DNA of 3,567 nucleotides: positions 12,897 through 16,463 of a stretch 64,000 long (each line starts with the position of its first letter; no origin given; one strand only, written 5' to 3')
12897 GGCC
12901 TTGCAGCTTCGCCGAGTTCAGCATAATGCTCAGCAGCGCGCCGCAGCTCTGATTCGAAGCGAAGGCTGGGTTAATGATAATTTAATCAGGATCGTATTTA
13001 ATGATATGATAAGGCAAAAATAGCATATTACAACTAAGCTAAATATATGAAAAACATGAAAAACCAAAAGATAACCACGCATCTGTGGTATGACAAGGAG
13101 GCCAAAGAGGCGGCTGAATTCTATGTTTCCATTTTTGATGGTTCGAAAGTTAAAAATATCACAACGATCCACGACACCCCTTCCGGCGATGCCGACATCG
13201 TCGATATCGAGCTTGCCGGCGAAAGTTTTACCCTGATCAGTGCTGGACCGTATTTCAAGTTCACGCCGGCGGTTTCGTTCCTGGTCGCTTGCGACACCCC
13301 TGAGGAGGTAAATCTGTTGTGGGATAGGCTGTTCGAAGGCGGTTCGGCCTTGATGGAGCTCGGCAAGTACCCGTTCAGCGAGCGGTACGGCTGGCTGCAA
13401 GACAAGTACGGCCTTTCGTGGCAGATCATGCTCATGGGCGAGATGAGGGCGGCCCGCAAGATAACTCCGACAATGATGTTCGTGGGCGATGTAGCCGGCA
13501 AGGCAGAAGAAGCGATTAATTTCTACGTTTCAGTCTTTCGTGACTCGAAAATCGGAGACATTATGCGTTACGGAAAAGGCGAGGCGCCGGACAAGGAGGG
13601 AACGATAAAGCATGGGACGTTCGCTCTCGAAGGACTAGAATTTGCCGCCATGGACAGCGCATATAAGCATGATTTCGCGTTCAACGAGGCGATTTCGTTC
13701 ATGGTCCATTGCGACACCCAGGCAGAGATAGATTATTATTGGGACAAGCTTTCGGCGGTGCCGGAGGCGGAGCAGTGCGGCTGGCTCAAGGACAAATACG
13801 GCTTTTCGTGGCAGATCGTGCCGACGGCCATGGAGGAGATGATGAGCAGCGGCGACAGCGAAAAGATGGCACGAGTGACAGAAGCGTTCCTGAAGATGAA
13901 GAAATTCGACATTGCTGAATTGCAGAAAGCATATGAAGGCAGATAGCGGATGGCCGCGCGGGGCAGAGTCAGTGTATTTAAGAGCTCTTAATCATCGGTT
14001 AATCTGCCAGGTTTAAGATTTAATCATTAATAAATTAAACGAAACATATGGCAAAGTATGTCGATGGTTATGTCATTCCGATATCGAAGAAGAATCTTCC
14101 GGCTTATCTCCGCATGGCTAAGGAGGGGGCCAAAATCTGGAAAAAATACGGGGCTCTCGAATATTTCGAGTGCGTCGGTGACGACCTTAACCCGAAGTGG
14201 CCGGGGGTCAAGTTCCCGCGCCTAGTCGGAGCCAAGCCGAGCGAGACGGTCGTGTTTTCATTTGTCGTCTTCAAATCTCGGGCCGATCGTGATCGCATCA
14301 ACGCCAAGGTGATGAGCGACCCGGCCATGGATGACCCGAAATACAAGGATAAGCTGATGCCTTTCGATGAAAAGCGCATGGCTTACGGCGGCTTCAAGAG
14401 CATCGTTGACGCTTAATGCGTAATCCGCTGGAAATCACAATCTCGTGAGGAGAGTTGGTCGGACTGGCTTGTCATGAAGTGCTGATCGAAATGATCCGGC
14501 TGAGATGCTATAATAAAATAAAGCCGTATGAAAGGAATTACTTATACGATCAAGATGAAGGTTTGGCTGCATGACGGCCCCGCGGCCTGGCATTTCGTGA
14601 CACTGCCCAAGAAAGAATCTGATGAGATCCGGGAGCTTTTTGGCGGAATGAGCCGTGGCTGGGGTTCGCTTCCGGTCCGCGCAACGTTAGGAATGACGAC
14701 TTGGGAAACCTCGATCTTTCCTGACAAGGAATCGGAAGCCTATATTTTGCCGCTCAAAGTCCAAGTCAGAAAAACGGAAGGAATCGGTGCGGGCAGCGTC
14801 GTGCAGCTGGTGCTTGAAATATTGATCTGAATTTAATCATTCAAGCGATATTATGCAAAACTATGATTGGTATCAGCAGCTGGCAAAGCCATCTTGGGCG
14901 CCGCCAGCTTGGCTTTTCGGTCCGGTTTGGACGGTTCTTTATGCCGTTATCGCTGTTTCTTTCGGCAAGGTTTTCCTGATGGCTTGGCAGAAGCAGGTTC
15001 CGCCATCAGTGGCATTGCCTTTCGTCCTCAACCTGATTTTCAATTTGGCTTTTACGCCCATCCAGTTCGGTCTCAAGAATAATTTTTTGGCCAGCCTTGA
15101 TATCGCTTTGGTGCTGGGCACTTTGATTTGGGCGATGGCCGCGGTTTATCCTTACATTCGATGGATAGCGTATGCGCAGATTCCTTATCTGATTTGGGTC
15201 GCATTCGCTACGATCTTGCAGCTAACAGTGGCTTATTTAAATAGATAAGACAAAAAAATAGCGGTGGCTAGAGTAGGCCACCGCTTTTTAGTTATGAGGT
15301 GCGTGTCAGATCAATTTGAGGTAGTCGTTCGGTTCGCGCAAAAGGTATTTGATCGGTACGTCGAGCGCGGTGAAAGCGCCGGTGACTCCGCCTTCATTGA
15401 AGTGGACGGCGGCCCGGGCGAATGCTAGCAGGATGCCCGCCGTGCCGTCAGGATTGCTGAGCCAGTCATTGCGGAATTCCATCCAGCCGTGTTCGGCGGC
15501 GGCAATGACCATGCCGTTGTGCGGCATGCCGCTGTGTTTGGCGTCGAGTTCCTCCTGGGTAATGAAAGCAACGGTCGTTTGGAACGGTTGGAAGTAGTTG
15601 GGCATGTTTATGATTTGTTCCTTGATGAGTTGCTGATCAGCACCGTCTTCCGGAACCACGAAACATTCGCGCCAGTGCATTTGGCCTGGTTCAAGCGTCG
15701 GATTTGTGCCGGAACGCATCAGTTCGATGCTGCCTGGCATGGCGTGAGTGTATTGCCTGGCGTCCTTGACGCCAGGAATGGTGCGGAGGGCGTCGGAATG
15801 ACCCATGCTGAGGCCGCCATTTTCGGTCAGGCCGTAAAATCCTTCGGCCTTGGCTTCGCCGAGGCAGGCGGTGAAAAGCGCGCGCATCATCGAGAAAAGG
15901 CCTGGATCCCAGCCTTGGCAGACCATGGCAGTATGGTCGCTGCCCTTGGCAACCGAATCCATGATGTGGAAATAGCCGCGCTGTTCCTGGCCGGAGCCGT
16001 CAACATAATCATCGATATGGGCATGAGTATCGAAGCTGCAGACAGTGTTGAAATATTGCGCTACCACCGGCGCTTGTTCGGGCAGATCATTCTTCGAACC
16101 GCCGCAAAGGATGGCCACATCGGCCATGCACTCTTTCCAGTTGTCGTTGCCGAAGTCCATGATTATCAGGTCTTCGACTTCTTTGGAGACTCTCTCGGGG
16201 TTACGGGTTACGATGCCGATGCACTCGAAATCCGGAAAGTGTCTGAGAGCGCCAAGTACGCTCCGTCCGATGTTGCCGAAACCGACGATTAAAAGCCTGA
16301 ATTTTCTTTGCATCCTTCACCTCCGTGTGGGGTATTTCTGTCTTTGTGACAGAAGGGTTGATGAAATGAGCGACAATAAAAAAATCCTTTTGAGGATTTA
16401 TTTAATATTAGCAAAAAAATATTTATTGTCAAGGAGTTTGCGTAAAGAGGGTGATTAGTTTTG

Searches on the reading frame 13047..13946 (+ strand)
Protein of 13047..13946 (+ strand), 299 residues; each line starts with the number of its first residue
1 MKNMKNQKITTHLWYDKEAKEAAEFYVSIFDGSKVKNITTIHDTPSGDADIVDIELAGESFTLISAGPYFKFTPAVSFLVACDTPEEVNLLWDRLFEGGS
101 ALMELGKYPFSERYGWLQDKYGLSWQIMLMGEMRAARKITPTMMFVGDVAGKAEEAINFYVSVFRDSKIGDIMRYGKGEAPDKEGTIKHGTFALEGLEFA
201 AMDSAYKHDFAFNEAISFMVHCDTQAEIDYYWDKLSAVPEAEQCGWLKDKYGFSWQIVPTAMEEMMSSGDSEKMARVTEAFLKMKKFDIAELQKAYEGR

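Call 11: search_protein_families(library=pfam, proteins=[window:13047-13946:+], max_evalue=0.001)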
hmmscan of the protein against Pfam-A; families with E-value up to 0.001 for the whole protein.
window:13047-13946:+ (299 aa): 2 families
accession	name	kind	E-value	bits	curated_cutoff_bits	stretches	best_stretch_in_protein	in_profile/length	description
PF06983.19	3-dmu-9_3-mt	-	7.5e-77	255.8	24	2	138-258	2-116/116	3-demethylubiquinone-9 3-methyltransferase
PF00903.31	Glyoxalase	-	4e-07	30.9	20.6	1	15-127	8-121/121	Glyoxalase/Bleomycin resistance protein/Dioxygenase superfamily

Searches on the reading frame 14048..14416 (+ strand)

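Call 80: search_protein_families(library=pfam, proteins=[window:14048-14416:+], max_evalue=0.001)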
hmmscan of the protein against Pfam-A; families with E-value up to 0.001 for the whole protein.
window:14048-14416:+ (122 aa): 1 family
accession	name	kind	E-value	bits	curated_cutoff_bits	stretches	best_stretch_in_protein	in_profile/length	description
PF07237.17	DUF1428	-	6.3e-34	116.7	27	1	3-107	1-101/102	Protein of unknown function (DUF1428)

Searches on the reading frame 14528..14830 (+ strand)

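Call 80: search_protein_families(library=pfam, proteins=[window:14528-14830:+], max_evalue=0.001)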
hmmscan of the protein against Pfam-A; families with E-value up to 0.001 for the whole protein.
window:14528-14830:+ (100 aa): 1 family
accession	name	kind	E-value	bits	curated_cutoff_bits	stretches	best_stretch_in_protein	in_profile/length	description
PF08922.17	DUF1905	-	2.5e-24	85.6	24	1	11-96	4-81/81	Domain of unknown function (DUF1905)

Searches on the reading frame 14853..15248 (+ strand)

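Call 80: search_protein_families(library=pfam, proteins=[window:14853-15248:+], max_evalue=0.001)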
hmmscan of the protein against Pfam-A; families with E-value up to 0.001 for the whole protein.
window:14853-15248:+ (131 aa): 1 family
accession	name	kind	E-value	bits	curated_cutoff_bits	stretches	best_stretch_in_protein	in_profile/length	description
PF03073.20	TspO_MBR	-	4.7e-30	104.7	24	1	5-128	22-144/145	TspO/MBR family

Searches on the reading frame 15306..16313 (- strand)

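Call 11: search_protein_families(library=pfam, proteins=[window:15306-16313:-], max_evalue=0.001)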
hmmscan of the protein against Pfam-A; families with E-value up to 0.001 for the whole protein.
window:15306-16313:- (335 aa): 2 families
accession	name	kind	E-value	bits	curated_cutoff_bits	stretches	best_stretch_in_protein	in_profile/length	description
PF16654.10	DAPDH_C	-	9.5e-48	162.4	30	1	134-277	1-140/154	Diaminopimelic acid dehydrogenase C-terminal domain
PF01408.29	GFO_IDH_MocA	-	0.00066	20.8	24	0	5-67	1-64/120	Oxidoreductase family, NAD-binding Rossmann fold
